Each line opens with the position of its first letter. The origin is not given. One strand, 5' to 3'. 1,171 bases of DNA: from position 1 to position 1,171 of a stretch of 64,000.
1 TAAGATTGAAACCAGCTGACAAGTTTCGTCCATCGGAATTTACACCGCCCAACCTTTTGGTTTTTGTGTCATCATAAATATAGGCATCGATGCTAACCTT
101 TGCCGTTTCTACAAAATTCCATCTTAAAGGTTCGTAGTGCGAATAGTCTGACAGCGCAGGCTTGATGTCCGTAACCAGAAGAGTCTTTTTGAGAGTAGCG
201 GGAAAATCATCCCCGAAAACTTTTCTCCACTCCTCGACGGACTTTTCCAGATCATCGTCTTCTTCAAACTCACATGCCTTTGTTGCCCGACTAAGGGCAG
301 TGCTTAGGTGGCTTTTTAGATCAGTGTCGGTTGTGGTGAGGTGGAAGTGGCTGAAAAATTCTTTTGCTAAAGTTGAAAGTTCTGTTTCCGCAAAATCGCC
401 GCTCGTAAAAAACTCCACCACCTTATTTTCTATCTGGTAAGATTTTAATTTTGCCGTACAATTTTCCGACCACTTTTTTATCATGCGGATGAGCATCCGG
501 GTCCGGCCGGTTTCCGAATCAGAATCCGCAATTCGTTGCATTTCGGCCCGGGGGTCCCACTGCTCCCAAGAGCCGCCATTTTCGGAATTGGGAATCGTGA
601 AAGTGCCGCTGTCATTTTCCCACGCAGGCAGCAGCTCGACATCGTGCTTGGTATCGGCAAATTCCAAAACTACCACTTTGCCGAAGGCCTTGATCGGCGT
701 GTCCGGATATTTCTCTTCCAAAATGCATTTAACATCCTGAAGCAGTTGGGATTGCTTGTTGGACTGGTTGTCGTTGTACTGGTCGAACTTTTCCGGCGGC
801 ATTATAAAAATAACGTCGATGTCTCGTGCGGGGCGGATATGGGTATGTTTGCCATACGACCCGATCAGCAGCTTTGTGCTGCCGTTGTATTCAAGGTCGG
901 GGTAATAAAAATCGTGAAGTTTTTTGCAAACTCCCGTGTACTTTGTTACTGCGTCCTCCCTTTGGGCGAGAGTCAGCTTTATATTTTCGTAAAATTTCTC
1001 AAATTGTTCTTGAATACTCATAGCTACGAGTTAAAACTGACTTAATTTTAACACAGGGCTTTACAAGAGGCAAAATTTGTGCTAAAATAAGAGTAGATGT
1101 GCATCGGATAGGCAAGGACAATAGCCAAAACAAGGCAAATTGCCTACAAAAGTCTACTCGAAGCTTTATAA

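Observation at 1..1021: Partial CD-NTase (CBASS-type cyclase) at the window edge, divergent from the DGR target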

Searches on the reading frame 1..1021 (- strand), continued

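Call 40: search_dna_similar(query=P0001, collection=plasmids, mode=protein, max_rows=12)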
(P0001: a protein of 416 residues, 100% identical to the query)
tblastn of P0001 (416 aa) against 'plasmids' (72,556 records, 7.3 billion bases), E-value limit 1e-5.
Records with a match: 1094; places in all: 1097; records where one place covers at least 80% of the query: 89.
Best place of each record, by identity: <60% 1094.
By first word of the organism name: Escherichia 601; Salmonella 129; Klebsiella 124; Enterococcus 53; Enterobacter 29; Bacillus 17; Citrobacter 10; Shigella 9; Raoultella 9; Serratia 9; and 59 more.
By predicted mobility (MOB-suite, as given by PLSDB): conjugative 737; non-mobilizable 205; mobilizable 152.
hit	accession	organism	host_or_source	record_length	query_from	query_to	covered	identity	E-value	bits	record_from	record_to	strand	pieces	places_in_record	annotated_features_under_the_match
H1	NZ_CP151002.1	Escherichia coli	Dog,Pure culture,urine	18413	1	408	98%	30.4%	7e-32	164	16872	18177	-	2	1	none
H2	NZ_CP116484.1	Escherichia coli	Homo sapiens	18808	1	408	98%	30.3%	2e-39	157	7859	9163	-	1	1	nucleotidyltransferase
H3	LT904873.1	Salmonella enterica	Homo sapiens,not known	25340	1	408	98%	30.3%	2e-39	157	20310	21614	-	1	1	none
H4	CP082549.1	Salmonella enterica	Chicken Mixed Parts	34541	1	408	98%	30.3%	2e-39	157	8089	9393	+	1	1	nucleotidyltransferase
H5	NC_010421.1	Salmonella enterica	-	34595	1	408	98%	30.3%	2e-39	157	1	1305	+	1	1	nucleotidyltransferase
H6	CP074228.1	Salmonella enterica subsp. enterica serovar Dublin str. ...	Bos taurus,animal,bovine (Bos taurus)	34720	1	408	98%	30.3%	2e-39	157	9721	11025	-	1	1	nucleotidyltransferase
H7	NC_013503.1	Escherichia coli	Homo sapiens,urine of ...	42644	1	408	98%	30.3%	2e-39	157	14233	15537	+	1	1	nucleotidyltransferase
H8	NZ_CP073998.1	Escherichia coli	Pig,pure culture,Rectal Swab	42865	1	408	98%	30.3%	2e-39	157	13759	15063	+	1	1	nucleotidyltransferase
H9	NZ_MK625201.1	Salmonella enterica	-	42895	1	408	98%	30.3%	2e-39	157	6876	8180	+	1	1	nucleotidyltransferase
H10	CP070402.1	Escherichia coli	animal,chicken caecal content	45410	1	408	98%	30.3%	2e-39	157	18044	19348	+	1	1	nucleotidyltransferase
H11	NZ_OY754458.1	Escherichia coli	hen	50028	1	408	98%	30.3%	2e-39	157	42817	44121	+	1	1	nucleotidyltransferase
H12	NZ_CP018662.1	Salmonella enterica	human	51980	1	408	98%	30.3%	2e-39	157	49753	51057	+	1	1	nucleotidyltransferase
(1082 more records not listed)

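Call 41: search_dna_similar(query=P0001, collection=phages, mode=protein, max_rows=8)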
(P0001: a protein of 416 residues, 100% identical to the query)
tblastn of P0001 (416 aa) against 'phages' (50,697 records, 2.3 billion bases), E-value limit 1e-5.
Records with a match: 4; places in all: 4; records where one place covers at least 80% of the query: 0.
Best place of each record, by identity: <60% 4.
By first word of the organism name: Listeria 2; Bacteriophage 1; Enterococcus 1.
By host as written in the record: Listeria monocytogenes 2; - 1; Enterococcus faecalis 1.
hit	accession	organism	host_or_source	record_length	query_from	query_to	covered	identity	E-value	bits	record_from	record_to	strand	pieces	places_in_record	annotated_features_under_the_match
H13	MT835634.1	Bacteriophage sp.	human fecal samples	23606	2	274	66%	21.6%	2e-7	60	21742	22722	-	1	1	record has no annotation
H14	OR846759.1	Listeria phage LM 4-11-1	Listeria monocytogenes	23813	15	206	46%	27.1%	4e-15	83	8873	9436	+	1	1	record has no annotation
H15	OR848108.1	Listeria phage LM 4-14-1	Listeria monocytogenes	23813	15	206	46%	27.1%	4e-15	83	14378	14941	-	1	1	record has no annotation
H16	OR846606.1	Enterococcus phage Efs 1-1-1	Enterococcus faecalis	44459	343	406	15%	34.4%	3e-6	56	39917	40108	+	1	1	record has no annotation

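Call 42: get_annotated_region(hit=H7, flank=3000)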
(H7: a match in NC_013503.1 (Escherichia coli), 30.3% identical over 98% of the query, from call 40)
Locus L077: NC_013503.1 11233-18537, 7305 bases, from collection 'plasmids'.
description: Escherichia coli plasmid pMAS2027, complete sequence
organism: Escherichia coli (NCBI taxid 562)
taxonomy: Bacteria; Pseudomonadota; Gammaproteobacteria; Enterobacterales; Enterobacteriaceae; Escherichia; Escherichia coli
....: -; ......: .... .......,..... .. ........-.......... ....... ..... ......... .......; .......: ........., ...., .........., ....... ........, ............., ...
typing (MOB-suite, as given by PLSDB): conjugative; replicon IncX1,IncX3; relaxase MOBP; mating-pair formation MPF_T
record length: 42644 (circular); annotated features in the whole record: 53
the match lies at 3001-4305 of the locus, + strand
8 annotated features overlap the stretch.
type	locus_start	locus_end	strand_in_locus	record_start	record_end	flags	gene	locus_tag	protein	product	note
CDS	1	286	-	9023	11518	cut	mrkC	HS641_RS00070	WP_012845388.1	type 3 fimbria usher protein MrkC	-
CDS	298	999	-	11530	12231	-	mrkB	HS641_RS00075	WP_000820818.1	type 3 fimbria chaperone MrkB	-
CDS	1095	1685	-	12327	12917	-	mrkA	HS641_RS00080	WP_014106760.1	type 3 fimbria major subunit MrkA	-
CDS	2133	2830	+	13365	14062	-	-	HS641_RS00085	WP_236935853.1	IS1-like element IS1A family transposase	GO:0006313 - DNA transposition [Evidence IEA]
CDS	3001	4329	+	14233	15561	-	-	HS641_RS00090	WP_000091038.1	nucleotidyltransferase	-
CDS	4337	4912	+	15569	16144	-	-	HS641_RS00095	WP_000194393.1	SLATT domain-containing protein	-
CDS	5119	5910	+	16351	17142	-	-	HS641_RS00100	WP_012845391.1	HEPN domain-containing protein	-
CDS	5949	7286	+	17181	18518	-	-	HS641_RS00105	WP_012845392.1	HEPN domain-containing protein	-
